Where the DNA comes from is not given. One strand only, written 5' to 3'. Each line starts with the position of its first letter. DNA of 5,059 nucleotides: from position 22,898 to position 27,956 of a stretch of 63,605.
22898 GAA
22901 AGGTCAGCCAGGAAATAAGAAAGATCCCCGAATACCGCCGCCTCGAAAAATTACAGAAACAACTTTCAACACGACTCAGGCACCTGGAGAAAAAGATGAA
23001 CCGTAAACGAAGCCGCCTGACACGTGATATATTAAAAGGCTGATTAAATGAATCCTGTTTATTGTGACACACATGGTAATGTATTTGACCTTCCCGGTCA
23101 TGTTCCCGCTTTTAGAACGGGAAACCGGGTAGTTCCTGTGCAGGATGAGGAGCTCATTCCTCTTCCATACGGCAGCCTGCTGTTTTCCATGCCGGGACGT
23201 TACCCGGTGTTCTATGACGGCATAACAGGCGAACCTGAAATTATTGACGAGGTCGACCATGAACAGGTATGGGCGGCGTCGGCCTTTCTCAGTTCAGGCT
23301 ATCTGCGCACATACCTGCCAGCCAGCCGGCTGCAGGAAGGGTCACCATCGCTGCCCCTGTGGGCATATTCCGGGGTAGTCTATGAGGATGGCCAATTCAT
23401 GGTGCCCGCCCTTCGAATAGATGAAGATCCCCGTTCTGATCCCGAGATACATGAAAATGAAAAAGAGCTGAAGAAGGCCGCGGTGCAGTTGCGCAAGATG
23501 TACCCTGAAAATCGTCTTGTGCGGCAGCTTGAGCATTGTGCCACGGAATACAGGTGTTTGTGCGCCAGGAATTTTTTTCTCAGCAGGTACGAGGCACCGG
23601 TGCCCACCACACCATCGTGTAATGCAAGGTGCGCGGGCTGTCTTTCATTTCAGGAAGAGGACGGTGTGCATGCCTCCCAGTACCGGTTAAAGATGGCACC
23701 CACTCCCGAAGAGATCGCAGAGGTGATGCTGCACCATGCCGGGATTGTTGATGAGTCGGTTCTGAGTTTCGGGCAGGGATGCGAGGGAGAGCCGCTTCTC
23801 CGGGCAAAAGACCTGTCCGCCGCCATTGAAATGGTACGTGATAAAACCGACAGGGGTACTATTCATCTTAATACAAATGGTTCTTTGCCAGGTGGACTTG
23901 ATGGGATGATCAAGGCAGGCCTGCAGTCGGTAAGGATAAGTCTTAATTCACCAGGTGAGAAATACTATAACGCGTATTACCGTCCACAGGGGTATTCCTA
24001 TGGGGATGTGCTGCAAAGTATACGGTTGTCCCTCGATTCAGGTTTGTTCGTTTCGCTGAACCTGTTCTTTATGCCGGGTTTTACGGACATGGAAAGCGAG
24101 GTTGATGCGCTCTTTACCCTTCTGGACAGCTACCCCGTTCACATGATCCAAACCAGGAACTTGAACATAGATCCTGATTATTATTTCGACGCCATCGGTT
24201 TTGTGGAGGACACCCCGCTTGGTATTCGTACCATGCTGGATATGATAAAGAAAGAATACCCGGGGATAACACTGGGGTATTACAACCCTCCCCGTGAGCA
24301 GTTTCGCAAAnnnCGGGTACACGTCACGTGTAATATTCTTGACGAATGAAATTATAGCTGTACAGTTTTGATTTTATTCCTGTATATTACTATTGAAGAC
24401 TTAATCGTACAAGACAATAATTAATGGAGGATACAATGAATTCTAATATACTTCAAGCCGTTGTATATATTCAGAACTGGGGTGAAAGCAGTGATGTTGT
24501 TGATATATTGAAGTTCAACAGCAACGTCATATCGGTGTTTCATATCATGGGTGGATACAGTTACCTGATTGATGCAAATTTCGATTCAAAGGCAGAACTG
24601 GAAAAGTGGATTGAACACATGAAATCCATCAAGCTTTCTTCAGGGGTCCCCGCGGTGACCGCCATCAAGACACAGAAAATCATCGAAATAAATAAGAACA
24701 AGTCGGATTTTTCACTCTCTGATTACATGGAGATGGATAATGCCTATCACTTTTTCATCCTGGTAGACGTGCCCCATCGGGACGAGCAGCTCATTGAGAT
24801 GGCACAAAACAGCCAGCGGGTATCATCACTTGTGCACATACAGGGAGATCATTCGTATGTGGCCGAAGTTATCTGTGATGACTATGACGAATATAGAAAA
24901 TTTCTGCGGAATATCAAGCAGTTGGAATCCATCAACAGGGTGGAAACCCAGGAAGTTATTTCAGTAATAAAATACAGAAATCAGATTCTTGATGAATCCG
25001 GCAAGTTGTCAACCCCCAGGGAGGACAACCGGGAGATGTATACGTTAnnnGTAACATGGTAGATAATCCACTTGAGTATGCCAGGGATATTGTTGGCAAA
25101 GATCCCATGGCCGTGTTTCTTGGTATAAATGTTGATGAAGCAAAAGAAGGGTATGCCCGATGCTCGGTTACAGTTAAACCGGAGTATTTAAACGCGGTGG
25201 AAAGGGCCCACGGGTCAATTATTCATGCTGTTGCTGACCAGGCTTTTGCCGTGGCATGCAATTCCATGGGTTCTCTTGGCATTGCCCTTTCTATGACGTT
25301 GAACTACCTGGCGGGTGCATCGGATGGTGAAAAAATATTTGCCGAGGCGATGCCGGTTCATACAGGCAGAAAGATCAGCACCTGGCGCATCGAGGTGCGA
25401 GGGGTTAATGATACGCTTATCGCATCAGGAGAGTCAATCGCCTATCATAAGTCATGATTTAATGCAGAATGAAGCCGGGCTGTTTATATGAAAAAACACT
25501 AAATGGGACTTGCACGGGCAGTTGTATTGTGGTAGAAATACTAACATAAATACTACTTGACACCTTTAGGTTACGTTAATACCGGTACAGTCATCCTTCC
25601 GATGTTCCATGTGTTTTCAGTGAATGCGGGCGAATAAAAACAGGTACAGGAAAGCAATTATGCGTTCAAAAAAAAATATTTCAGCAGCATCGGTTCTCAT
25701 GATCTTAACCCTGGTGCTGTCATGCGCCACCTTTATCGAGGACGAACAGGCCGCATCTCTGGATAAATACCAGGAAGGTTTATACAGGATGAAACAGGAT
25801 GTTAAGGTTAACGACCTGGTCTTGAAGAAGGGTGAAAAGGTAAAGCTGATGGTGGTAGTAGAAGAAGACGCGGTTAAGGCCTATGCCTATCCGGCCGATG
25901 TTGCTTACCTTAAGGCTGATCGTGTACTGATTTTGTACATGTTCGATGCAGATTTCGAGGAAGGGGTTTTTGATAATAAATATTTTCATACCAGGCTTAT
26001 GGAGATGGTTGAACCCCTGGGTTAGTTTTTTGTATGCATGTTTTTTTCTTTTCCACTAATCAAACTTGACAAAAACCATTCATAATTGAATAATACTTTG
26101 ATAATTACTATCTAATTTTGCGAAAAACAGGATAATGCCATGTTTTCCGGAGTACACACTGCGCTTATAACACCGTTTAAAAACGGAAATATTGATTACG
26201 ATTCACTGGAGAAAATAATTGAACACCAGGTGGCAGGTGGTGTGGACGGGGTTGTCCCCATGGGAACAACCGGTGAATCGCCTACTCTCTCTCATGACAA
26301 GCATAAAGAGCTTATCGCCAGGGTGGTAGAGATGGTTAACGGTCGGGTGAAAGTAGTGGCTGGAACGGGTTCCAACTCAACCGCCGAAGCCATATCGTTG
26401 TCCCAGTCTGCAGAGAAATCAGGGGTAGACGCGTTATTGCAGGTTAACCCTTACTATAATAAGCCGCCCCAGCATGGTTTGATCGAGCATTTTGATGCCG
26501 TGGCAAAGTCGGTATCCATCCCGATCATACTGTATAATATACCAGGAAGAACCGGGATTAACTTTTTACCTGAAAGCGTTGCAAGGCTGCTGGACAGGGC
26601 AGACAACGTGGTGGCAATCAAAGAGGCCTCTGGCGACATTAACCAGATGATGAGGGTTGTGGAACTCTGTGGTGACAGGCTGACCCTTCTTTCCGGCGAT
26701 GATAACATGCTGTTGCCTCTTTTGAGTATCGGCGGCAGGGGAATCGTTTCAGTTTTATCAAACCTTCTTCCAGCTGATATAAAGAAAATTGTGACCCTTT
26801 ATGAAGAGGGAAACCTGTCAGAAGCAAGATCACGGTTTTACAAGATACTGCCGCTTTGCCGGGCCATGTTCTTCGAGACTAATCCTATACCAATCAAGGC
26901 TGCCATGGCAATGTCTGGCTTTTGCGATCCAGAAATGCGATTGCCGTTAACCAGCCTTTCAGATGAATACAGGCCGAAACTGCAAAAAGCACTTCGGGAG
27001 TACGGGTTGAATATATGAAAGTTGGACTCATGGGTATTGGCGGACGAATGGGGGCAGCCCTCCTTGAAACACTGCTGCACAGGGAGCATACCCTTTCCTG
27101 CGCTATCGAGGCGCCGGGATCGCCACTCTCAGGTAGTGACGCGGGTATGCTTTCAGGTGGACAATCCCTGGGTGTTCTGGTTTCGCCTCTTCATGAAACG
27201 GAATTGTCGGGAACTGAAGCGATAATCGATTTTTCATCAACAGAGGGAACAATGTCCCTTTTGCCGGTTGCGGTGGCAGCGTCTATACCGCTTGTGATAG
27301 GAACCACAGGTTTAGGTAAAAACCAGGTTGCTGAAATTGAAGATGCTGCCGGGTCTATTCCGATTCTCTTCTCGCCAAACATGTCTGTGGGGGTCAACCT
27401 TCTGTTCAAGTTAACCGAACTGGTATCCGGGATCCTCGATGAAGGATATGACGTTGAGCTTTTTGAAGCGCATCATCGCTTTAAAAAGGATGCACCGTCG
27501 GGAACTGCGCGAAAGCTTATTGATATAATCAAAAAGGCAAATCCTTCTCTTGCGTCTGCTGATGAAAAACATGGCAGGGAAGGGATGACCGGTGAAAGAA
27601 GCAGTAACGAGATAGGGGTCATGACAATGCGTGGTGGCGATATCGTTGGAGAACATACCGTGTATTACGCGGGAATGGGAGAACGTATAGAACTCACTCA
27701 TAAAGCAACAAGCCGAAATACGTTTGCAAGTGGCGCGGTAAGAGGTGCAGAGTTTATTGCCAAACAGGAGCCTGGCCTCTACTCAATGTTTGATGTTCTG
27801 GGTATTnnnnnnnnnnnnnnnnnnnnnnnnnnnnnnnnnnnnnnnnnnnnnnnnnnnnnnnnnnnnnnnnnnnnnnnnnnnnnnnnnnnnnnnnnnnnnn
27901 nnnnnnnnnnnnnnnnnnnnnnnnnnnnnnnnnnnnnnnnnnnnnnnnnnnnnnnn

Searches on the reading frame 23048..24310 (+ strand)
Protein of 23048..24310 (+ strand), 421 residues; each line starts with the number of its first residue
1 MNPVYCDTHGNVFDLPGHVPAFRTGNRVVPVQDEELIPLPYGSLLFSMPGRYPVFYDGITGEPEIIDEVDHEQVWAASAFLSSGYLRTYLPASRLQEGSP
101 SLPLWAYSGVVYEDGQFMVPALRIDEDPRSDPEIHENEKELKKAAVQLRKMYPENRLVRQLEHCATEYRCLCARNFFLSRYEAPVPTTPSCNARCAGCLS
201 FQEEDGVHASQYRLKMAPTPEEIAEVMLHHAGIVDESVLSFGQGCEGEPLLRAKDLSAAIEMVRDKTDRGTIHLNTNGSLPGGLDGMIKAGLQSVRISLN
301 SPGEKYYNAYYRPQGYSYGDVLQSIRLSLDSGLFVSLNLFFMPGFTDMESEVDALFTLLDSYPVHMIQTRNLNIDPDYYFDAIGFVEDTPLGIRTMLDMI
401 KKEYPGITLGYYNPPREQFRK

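Call 8: search_protein_families(library=ncbifam, proteins=[window:23048-24310:+], max_evalue=0.00001)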
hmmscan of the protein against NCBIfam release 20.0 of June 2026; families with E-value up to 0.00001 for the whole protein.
window:23048-24310:+ (421 aa): 6 families
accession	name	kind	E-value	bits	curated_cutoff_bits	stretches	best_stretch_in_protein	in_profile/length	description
TIGR02668.1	moaA_archaeal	equivalog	1.9e-10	40.2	325.25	1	188-361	17-175/303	GTP 3',8-cyclase MoaA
TIGR02666.1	moaA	equivalog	2.6e-10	39.8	284.05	1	188-364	17-185/336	GTP 3',8-cyclase MoaA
TIGR04100.1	rSAM_pair_X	hypoth_equivalog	1.9e-09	37.4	262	1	187-314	14-141/197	TIGR04100 family radical SAM protein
TIGR04038.1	tatD_link_rSAM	subfamily_domain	3.9e-08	33.3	129.7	1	188-335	15-160/192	TatD family nuclease-associated radical SAM protein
NF001199.0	PRK00164.2-1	equivalog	2.3e-07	30.3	231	1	187-349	18-167/308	GTP 3',8-cyclase MoaA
TIGR02495.1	NrdG2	equivalog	2.6e-07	30.2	131.15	1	191-356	26-177/193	anaerobic ribonucleoside-triphosphate reductase activating protein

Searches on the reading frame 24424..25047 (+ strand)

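Call 8: search_protein_families(library=ncbifam, proteins=[window:24424-25047:+], max_evalue=0.00001)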
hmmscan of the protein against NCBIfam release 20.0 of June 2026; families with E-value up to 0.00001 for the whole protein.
window:24424-25047:+ (208 aa): 1 family
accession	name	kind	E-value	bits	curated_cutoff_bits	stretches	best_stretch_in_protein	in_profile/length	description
NF053758.1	ChrTpTrnRegChrS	equivalog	3e-06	27.1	250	0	111-185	77-153/158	chromate efflux transcriptional regulator ChrS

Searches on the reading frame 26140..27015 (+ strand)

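Call 8: search_protein_families(library=ncbifam, proteins=[window:26140-27015:+], max_evalue=0.00001)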
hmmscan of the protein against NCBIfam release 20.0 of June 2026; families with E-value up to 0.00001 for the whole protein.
window:26140-27015:+ (292 aa): 7 families
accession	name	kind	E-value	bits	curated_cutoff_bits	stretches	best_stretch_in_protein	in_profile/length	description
TIGR00674.1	dapA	equivalog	2.5e-107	358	206.15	1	5-287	2-285/286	4-hydroxy-tetrahydrodipicolinate synthase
TIGR02313.1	HpaI-NOT-DapA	exception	1e-72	244.4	396.7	1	4-290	3-291/294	2,4-dihydroxyhept-2-ene-1,7-dioic acid aldolase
NF003164.0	PRK04147.1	equivalog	5.7e-43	147.3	281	1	3-288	5-290/294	N-acetylneuraminate lyase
NF002958.0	PRK03620.1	subfamily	4.7e-37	127.5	278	1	7-286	16-297/307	5-dehydro-4-deoxyglucarate dehydratase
TIGR00683.1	nanA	equivalog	1e-36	126.7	382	1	3-281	2-281/293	N-acetylneuraminate lyase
TIGR03249.1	KdgD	equivalog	1.4e-32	113.1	373.95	1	4-286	11-296/299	5-dehydro-4-deoxyglucarate dehydratase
NF040954.1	Arch_KDGaldase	equivalog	2.3e-28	99.4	390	1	7-284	5-277/288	bifunctional 2-dehydro-3-deoxy-phosphogluconate/2-dehydro-3-deoxy-6-phosphogalactonate aldolase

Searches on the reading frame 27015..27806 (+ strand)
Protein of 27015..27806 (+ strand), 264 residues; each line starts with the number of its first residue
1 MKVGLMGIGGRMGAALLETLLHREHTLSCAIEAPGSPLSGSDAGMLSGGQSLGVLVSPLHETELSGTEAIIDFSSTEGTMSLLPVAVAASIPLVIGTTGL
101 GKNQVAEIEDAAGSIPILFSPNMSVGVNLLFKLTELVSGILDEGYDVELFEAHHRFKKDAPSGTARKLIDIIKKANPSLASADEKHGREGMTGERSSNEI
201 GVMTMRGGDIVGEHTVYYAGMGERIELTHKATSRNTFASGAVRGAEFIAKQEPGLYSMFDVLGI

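Call 8: search_protein_families(library=ncbifam, proteins=[window:27015-27806:+], max_evalue=0.00001)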
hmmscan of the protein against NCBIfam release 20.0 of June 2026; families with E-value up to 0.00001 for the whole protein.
window:27015-27806:+ (264 aa): 2 families
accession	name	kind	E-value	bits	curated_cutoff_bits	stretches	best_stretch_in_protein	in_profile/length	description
TIGR00036.1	dapB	equivalog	1.9e-79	267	122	1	1-263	2-270/270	4-hydroxy-tetrahydrodipicolinate reductase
TIGR02130.1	dapB_plant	equivalog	5.9e-11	41.9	294.55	1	87-262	90-269/275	dihydrodipicolinate reductase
